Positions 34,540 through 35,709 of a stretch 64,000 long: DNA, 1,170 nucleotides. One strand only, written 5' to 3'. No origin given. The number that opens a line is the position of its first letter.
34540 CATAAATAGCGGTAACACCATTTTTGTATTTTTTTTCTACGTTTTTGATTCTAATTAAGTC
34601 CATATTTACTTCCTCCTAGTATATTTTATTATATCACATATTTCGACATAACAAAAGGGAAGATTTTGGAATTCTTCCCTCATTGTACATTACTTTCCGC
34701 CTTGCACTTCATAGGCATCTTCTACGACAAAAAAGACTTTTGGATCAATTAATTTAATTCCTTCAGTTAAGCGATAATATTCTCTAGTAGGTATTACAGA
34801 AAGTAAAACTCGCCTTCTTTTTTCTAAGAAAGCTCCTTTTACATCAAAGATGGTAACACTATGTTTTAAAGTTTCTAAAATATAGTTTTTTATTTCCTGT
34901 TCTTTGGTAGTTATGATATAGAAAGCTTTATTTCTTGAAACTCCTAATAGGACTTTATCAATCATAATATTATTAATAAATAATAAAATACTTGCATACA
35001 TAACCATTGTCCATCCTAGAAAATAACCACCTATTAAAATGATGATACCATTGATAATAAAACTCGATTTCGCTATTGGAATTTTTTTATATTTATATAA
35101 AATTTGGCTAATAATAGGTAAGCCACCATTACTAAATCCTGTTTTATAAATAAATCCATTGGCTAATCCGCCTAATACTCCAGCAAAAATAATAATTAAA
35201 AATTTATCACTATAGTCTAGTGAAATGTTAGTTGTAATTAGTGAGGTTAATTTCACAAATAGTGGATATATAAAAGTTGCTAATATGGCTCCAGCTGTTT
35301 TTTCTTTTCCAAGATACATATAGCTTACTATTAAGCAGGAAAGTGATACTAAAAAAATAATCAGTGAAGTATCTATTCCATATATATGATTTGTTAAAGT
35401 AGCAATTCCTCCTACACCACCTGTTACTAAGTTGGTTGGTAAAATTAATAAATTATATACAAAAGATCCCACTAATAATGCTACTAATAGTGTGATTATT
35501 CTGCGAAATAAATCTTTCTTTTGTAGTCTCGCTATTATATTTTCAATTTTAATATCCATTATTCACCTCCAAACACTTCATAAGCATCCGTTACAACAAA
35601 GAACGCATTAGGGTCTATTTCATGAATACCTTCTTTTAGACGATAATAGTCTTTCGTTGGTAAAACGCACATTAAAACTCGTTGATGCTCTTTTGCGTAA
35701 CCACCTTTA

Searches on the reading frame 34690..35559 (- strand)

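Call 47: search_protein_families(library=pfam, proteins=[window:34690-35559:-], max_evalue=0.001)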
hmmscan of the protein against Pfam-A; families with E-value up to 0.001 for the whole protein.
window:34690-35559:- (289 aa): 2 families
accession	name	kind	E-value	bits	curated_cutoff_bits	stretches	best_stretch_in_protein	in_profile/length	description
PF02588.21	YitT_membrane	-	1.7e-43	148.8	24.3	1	21-227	2-204/205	Uncharacterised 5xTM membrane BCR, YitT family COG1284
PF10035.14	DUF2179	-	3e-14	53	22.8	1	233-287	1-55/55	Uncharacterized protein conserved in bacteria (DUF2179)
